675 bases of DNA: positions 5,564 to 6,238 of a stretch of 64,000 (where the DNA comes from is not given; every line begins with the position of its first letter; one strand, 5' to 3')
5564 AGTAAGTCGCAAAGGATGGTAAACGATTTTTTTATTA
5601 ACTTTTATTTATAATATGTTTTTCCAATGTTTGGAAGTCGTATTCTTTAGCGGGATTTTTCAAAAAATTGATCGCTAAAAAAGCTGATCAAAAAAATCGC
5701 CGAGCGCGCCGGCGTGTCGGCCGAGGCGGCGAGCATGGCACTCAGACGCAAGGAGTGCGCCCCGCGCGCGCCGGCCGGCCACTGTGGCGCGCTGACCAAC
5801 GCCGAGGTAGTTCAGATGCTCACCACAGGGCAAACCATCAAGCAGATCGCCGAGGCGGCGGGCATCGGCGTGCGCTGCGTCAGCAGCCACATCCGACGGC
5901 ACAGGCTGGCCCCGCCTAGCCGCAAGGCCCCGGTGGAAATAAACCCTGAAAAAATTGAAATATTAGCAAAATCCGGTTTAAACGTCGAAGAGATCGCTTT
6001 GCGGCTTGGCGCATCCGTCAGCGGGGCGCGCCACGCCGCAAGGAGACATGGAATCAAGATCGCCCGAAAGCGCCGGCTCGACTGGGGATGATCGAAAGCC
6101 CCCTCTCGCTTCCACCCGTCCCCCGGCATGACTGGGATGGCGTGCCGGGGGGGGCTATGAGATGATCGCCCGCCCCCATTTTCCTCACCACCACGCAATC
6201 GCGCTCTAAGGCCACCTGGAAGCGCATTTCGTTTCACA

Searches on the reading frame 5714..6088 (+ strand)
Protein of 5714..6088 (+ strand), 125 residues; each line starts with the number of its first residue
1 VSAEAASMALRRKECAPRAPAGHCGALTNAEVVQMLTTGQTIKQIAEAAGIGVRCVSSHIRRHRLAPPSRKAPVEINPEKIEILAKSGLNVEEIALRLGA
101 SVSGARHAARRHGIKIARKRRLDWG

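Call 7: search_protein_families(library=pfam, proteins=[window:5714-6088:+], max_evalue=1)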
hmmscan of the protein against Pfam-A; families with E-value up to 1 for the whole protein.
window:5714-6088:+ (125 aa): 24 families
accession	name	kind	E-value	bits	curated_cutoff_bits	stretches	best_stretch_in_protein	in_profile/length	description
PF13384.12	HTH_23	-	3.1e-06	27.2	24.6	1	30-63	8-41/50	Homeodomain-like domain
PF13518.12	HTH_28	-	8.2e-06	26.3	25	1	30-62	3-35/52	Helix-turn-helix domain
PF00196.25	GerE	-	2.7e-05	24.1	23.5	1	30-62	8-40/57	Bacterial regulatory proteins, luxR family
PF12728.13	HTH_17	-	8.1e-05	23.2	27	2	89-120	2-36/51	Helix-turn-helix domain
PF13551.12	HTH_29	-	9.4e-05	22.9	28.1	2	30-62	2-35/64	Winged helix-turn helix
PF02796.21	HTH_7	-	0.00014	22.3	23.8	1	30-53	12-35/45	Helix-turn-helix domain of resolvase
PF08281.18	Sigma70_r4_2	-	0.00026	21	25.7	1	88-111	26-49/54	Sigma-70, region 4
PF13936.12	HTH_38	-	0.00066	19.8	27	1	79-103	11-35/44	Helix-turn-helix domain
PF14493.12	HTH_40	-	0.0013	19.4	27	1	29-62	2-35/89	Helix-turn-helix domain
PF12833.13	HTH_18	-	0.0077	16.9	33.6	0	29-51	33-56/80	Helix-turn-helix domain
PF04545.22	Sigma70_r4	-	0.0089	16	24.1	0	38-62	19-43/50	Sigma-70, region 4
PF13412.12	HTH_24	-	0.018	15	21.9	0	82-107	11-36/48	Winged helix-turn-helix DNA-binding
PF00165.29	HTH_AraC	-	0.029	14.9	26.6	0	36-51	5-20/42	Bacterial regulatory helix-turn-helix proteins, AraC family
PF13542.12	HTH_Tnp_ISL3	-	0.035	14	27.4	1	28-53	16-40/51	Helix-turn-helix domain of transposase family ISL3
PF00356.27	LacI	-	0.078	13.2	27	1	41-63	1-23/46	Bacterial regulatory proteins, lacI family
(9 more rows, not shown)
